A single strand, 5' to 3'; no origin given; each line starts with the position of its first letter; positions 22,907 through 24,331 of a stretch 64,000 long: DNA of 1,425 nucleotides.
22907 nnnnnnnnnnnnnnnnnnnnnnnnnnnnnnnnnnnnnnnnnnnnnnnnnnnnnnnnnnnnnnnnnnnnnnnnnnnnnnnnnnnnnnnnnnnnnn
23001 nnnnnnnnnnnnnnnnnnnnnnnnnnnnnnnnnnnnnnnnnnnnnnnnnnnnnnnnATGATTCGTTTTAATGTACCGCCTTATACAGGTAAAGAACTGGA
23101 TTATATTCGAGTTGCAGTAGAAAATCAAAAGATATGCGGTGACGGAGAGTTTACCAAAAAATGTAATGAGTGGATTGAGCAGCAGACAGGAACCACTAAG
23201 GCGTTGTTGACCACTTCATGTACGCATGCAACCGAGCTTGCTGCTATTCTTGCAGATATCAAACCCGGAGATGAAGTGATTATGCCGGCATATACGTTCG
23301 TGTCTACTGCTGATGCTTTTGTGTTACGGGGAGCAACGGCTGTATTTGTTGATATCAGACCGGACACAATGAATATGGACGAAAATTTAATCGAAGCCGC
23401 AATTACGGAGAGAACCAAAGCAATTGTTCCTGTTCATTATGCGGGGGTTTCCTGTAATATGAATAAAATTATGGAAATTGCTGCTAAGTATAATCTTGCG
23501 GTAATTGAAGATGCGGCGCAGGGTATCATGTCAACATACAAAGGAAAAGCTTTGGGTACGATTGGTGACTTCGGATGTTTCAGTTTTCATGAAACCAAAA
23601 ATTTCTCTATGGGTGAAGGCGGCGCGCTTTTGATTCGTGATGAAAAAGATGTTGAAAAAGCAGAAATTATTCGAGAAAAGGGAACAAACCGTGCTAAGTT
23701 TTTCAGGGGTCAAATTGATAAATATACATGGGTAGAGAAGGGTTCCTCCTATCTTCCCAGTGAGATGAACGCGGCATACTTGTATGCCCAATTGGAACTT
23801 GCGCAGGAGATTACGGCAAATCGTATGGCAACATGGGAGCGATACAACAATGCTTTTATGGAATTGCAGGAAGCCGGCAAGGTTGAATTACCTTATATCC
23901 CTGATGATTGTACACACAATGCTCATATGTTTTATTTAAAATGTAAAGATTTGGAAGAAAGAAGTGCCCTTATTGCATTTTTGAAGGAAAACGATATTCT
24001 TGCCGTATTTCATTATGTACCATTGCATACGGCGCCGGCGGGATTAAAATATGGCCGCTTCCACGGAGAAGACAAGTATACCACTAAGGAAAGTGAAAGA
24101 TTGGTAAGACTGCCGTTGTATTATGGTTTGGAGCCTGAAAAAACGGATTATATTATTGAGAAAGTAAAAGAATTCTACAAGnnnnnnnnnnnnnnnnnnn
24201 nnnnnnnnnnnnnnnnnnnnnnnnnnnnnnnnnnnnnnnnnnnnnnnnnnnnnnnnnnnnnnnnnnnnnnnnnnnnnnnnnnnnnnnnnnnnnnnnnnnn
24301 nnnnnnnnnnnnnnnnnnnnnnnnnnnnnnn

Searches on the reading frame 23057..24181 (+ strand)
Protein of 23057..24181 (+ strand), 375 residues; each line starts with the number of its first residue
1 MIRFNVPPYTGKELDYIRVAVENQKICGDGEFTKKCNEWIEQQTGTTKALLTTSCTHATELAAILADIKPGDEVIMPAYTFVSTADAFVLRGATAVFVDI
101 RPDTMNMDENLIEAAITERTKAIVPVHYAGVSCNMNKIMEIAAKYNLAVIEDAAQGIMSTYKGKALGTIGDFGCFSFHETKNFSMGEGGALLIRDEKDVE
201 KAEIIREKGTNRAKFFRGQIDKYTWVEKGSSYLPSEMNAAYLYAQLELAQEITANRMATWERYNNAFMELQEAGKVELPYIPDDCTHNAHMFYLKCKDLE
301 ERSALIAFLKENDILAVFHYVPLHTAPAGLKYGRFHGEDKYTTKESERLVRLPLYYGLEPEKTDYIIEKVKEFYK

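Call 8: search_protein_families(library=pfam, proteins=[window:23057-24181:+], max_evalue=0.001)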
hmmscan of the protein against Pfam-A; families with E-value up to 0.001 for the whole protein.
window:23057-24181:+ (375 aa): 4 families
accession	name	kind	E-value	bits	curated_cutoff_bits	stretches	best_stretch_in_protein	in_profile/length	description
PF01041.23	DegT_DnrJ_EryC1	-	2.9e-90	303.5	19.8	1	12-370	6-359/360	DegT/DnrJ/EryC1/StrS aminotransferase family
PF00155.27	Aminotran_1_2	-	5.8e-10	39.3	19.7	1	28-154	43-187/361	Aminotransferase class I and II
PF00266.25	Aminotran_5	-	4.6e-07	29.6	21.5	1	46-314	61-333/371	Aminotransferase class-V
PF01212.27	Beta_elim_lyase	-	0.00033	20.5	27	1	28-156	29-172/288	Beta-eliminating lyase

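Call 75: search_protein_families(library=ncbifam, proteins=[window:23057-24181:+], max_evalue=0.00001)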
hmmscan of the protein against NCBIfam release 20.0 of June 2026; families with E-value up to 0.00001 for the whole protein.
window:23057-24181:+ (375 aa): 21 families
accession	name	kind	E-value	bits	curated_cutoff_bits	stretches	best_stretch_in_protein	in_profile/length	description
NF008687.0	PRK11706.1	equivalog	1e-194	646.5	375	1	1-374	1-374/375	dTDP-4-amino-4,6-dideoxygalactose transaminase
TIGR02379.1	ECA_wecE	subfamily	1.1e-193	643.2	434.85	1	1-374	1-375/376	dTDP-4-amino-4,6-dideoxy-D-glucose transaminase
TIGR03588.1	PseC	equivalog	7.1e-59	199.6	423.5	1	22-372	21-378/380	UDP-4-amino-4,6-dideoxy-N-acetyl-beta-L-altrosamine transaminase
NF008658.2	PRK11658.1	equivalog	8.6e-56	189.2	631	1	30-372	32-375/379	UDP-4-amino-4-deoxy-L-arabinose aminotransferase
TIGR04181.1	NHT_00031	hypoth_equivalog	7e-55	186.3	420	1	3-353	2-357/359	LegC family aminotransferase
NF011936.0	PRK15407.1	equivalog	2.4e-41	141.9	423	1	43-374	87-436/440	lipopolysaccharide biosynthesis protein RfbH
TIGR04427.1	PLP_DesI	equivalog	1.7e-37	129.4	650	1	15-272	36-282/390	dTDP-4-dehydro-6-deoxyglucose aminotransferase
NF005816.0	PRK07682.1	equivalog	1.2e-09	37.3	620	1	48-153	92-203/390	aminotransferase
NF041364.1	GntC_guanitoxin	equivalog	1.8e-09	37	415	1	33-153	43-174/356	guanitoxin biosynthesis PLP-dependent (S)-gamma-hydroxy-L-arginine cyclodehydratase GntC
NF005817.0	PRK07683.1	equivalog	2.3e-09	36.4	575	1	47-143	90-188/387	aminotransferase A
NF004621.0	PRK05957.1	equivalog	2.1e-08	33.3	498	1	46-154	88-201/389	pyridoxal phosphate-dependent aminotransferase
NF006569.0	PRK09082.1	subfamily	3.2e-08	33.1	420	1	35-124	79-168/386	methionine aminotransferase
NF006488.0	PRK08912.1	equivalog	3.7e-08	32.7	498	1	45-126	85-169/387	aminotransferase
NF005855.0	PRK07777.1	equivalog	7.2e-08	32.1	553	1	46-153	89-203/391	pyridoxal phosphate-dependent aminotransferase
NF004975.0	PRK06348.1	equivalog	1.6e-07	30.7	549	1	46-158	89-207/384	pyridoxal phosphate-dependent aminotransferase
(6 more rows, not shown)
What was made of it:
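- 23057..24184 (+): WecE-type dTDP-4-amino-4,6-dideoxyhexose transaminase, supplier of an alternative acceptor. NF008687, 646.5 bits against a cut-off of 375 (call 75).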
